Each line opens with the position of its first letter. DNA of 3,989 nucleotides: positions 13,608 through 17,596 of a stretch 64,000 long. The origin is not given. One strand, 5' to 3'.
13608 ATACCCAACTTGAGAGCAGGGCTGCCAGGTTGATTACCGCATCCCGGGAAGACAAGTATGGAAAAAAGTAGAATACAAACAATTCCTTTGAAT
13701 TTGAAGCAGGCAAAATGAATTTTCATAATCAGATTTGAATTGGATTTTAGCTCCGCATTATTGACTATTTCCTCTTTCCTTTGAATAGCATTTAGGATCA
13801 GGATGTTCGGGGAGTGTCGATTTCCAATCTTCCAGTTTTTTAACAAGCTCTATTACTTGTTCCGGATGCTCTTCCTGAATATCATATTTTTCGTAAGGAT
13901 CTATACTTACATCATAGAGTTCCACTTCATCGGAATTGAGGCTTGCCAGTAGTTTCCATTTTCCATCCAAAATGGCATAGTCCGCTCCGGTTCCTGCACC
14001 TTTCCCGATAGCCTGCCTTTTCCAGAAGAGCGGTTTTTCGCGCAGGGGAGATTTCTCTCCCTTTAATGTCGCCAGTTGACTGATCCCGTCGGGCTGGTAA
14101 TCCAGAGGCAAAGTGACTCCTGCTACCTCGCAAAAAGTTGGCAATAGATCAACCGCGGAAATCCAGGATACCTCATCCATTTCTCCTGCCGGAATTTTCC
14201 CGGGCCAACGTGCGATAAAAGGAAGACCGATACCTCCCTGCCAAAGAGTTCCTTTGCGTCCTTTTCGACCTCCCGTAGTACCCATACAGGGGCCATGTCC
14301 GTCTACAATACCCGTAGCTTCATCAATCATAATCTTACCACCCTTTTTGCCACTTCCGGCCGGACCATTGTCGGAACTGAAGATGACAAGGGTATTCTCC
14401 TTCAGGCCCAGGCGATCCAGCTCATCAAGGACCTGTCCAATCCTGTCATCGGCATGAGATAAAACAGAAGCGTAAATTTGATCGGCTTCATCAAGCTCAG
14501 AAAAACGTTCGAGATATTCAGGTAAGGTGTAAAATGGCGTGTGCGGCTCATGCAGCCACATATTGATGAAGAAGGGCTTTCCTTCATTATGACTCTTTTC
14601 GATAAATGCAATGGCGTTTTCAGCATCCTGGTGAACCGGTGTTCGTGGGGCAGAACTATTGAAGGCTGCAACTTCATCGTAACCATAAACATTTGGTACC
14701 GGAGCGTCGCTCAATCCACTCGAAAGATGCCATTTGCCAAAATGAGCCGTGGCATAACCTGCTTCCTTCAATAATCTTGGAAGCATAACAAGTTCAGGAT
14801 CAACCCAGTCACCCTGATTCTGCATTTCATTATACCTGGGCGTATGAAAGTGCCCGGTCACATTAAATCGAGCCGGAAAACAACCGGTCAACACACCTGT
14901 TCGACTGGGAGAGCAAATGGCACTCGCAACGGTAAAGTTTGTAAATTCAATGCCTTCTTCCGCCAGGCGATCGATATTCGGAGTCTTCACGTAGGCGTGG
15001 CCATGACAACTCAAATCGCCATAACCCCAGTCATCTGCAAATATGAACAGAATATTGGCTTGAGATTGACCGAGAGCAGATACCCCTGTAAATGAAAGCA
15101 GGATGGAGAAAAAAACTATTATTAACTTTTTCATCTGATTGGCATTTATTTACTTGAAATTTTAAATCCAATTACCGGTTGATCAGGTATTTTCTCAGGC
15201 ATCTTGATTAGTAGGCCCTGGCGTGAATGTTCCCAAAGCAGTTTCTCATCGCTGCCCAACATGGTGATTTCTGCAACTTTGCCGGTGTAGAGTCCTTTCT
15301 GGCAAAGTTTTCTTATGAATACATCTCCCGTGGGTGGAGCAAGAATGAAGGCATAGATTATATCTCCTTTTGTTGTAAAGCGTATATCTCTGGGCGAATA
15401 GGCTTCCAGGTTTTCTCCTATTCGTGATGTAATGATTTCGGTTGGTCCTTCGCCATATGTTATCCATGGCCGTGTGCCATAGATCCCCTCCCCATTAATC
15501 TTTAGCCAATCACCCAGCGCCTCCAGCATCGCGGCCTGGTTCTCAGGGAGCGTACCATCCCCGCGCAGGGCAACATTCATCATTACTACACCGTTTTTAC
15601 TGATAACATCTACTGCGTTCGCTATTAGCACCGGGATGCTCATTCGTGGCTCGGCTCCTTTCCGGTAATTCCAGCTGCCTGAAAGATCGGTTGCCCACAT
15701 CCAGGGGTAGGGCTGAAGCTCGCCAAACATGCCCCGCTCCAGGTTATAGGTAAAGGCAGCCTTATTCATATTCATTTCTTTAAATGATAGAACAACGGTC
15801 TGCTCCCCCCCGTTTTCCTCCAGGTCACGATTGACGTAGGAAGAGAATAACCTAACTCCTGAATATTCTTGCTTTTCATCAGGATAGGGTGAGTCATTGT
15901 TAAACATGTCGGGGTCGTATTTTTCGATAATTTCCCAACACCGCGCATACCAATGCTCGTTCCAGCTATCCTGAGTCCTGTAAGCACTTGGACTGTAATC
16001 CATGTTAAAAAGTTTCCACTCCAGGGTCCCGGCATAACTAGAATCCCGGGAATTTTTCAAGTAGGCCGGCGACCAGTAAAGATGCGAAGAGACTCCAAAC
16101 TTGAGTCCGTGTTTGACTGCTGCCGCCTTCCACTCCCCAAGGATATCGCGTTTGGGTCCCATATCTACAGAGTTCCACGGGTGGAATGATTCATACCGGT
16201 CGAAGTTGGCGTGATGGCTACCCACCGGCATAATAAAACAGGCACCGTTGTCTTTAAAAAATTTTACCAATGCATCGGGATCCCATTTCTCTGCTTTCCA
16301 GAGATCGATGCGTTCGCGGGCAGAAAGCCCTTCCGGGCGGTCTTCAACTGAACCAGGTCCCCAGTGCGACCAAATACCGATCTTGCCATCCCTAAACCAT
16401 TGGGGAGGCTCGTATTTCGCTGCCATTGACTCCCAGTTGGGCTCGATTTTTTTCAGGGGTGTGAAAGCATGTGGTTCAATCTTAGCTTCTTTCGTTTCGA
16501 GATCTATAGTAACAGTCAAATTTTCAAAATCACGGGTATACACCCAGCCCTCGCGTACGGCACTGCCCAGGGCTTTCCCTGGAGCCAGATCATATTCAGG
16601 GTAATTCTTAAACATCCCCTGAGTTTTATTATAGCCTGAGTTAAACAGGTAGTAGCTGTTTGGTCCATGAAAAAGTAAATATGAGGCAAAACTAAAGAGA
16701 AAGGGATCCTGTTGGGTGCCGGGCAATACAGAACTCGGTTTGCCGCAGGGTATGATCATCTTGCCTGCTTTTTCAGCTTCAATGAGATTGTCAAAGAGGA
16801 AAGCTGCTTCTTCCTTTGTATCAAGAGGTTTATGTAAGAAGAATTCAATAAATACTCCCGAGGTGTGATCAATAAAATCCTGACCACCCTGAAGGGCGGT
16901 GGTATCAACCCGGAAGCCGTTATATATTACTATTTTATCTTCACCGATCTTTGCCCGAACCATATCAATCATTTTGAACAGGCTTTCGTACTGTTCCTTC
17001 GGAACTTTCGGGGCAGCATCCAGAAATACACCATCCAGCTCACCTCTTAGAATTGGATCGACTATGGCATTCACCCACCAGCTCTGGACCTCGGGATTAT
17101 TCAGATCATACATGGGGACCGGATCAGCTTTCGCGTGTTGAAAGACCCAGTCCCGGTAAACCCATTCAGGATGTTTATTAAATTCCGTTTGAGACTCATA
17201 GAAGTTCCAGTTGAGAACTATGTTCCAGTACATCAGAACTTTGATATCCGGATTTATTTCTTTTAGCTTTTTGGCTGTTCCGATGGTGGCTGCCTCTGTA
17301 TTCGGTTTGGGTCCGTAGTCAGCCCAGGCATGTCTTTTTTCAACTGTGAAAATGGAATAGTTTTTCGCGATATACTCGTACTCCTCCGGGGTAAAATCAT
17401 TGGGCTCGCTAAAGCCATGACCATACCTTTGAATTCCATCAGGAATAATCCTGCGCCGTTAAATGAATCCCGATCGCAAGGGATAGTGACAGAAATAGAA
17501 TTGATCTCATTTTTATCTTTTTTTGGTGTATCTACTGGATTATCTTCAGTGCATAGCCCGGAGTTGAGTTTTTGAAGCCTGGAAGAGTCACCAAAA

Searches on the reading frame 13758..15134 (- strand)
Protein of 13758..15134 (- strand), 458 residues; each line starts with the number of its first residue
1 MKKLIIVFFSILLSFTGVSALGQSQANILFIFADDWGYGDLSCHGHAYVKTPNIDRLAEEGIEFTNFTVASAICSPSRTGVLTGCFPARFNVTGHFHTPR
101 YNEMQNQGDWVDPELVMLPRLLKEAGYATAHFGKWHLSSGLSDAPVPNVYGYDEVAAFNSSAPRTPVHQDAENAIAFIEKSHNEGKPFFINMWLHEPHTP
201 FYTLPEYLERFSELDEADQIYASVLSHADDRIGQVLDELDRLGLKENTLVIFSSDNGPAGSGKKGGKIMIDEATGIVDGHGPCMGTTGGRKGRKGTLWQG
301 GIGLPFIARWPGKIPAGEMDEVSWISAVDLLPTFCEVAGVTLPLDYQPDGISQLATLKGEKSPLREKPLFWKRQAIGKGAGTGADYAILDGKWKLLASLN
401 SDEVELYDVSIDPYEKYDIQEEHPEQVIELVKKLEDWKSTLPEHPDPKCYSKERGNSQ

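Call 29: search_protein_families(library=pfam, proteins=[window:13758-15134:-], max_evalue=0.001)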
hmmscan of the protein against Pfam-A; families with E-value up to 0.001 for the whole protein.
window:13758-15134:- (458 aa): 3 families
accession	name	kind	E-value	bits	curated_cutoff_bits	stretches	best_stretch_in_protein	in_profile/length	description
PF00884.28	Sulfatase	-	1.9e-50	172.4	25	1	27-340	2-301/301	Sulfatase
PF16347.10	SGSH_C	-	8.3e-12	45.9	29.3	1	297-435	11-149/154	N-sulphoglucosamine sulphohydrolase, C-terminal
PF01663.27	Phosphodiest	-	2.9e-10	40.7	23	1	50-257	19-220/342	Type I phosphodiesterase / nucleotide pyrophosphatase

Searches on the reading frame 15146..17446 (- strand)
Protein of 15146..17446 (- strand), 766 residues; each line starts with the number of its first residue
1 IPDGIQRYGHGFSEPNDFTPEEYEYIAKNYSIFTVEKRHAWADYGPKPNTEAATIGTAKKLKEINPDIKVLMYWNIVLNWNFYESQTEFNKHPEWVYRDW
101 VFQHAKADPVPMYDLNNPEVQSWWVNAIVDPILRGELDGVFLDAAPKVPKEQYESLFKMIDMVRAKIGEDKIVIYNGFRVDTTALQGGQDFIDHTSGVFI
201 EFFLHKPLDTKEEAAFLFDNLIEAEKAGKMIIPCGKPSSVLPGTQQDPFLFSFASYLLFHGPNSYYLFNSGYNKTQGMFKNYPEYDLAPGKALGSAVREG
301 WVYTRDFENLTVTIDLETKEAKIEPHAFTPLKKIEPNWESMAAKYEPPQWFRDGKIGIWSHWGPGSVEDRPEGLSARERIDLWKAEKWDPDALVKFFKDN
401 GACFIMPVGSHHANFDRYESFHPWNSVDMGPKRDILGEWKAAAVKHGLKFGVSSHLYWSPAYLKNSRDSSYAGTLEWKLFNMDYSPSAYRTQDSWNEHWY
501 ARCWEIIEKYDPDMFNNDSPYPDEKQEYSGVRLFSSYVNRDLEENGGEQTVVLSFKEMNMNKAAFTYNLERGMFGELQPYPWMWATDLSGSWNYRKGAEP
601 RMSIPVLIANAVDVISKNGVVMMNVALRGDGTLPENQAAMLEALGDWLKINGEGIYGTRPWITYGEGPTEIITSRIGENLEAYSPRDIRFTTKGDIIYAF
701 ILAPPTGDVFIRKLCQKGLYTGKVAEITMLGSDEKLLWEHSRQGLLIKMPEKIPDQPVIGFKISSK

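Call 3: search_protein_families(library=pfam, proteins=[window:15146-17233:-], max_evalue=0.1)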
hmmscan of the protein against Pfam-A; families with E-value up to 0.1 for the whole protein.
window:15146-17233:- (695 aa): 5 families
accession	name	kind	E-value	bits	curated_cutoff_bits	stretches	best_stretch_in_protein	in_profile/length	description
PF01120.23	Alpha_L_fucos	-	1.9e-59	202.3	25.2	1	261-582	12-345/345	Alpha-L-fucosidase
PF14885.12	GHL15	-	4.1e-22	79.8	27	1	15-239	37-270/271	Hypothetical glycosyl hydrolase family 15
PF16757.11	Fucosidase_C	-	1.9e-07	32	25.6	1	616-683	8-78/88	Alpha-L-fucosidase C-terminal domain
PF02638.21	GHL10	-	0.0001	21.9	27.9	1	16-75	101-164/311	Glycosyl hydrolase-like 10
PF12138.14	Spherulin4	-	0.083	12.8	30.2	0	57-107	93-142/239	Spherulation-specific family 4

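Call 64: find_related_loci(query=window:15146-17446:-, collection=metagenome_contigs, flank=6000)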
Query window:15146-17446:- (766 aa) in metagenome_contigs; peptide patterns used: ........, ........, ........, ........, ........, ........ (x = any residue, [..] = any of these).
81 stretches matched a pattern; 24 encode a relative of the query (tblastn E <= 1e-3); 24 distinct loci.
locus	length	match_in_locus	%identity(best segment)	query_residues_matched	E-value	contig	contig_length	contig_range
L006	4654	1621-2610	89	2-332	0e+0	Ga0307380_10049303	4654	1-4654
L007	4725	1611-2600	89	2-332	0e+0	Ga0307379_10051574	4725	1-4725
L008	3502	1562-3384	88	2-558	0e+0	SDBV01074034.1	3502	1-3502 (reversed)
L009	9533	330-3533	46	20-765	0e+0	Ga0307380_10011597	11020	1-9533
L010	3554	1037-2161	79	2-370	0e+0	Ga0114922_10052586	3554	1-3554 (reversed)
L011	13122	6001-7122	76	2-369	0e+0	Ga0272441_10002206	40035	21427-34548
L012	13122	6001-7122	76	2-369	0e+0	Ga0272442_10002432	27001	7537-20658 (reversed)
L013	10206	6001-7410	61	333-764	0e+0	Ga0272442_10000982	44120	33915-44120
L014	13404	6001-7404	60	333-765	0e+0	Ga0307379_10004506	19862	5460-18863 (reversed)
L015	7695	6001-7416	61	333-766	0e+0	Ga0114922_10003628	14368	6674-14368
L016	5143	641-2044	60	333-765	0e+0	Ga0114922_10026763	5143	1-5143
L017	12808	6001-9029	55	306-765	9e-180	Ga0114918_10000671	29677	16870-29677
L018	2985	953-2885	58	325-766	0e+0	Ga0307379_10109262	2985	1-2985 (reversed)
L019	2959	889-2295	58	333-766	0e+0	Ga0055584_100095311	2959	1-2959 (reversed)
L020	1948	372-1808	56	327-763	0e+0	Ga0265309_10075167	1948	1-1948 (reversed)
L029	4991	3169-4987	59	18-522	2e-76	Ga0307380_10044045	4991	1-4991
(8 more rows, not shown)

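Call 88: search_protein_families(library=pfam, proteins=[L006:133-948:+, L011:5845-7977:+, L009:945-3545:+, L006:2645-3727:+], max_evalue=0.001)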
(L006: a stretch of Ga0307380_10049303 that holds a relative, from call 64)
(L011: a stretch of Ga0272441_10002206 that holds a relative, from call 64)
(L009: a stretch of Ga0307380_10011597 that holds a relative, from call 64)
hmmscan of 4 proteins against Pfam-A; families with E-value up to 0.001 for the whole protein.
L006:133-948:+ (271 aa): 2 families
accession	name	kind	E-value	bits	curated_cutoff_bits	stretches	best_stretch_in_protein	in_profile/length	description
PF07963.17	N_methyl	-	1.1e-07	31.5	21.2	1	2-25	3-26/27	Prokaryotic N-terminal methylation motif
PF07596.16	SBP_bac_10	-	0.00016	22.2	23.3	1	32-126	3-112/268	Protein of unknown function (DUF1559)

L011:5845-7977:+ (710 aa): 3 families
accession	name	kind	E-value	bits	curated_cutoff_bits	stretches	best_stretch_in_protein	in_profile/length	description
PF14885.12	GHL15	-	2.6e-27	96.9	27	1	113-360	1-269/271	Hypothetical glycosyl hydrolase family 15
PF04616.20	Glyco_hydro_43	-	1.1e-06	28.7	32.2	1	547-695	73-201/288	Glycosyl hydrolases family 43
PF02638.21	GHL10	-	0.00045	19.9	27.9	1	119-195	84-162/311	Glycosyl hydrolase-like 10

L009:945-3545:+ (866 aa): 3 families
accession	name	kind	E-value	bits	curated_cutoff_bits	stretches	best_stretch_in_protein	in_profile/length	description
PF01120.23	Alpha_L_fucos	-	6.3e-72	243.3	25.2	1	27-387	12-345/345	Alpha-L-fucosidase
PF14885.12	GHL15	-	5.3e-42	145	27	1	581-850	1-270/271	Hypothetical glycosyl hydrolase family 15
PF16757.11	Fucosidase_C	-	4.2e-07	30.9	25.6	1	416-487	3-73/88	Alpha-L-fucosidase C-terminal domain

L006:2645-3727:+ (360 aa): 2 families
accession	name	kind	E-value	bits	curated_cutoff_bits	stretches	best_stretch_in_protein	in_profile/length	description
PF16586.11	DUF5060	-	1.8e-19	70.2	27.2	1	44-115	2-69/70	Domain of unknown function (DUF5060)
PF13204.13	Apiosidase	-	1.2e-16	61.7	26.5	1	146-342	3-187/320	Apiosidase-like, catalytic domain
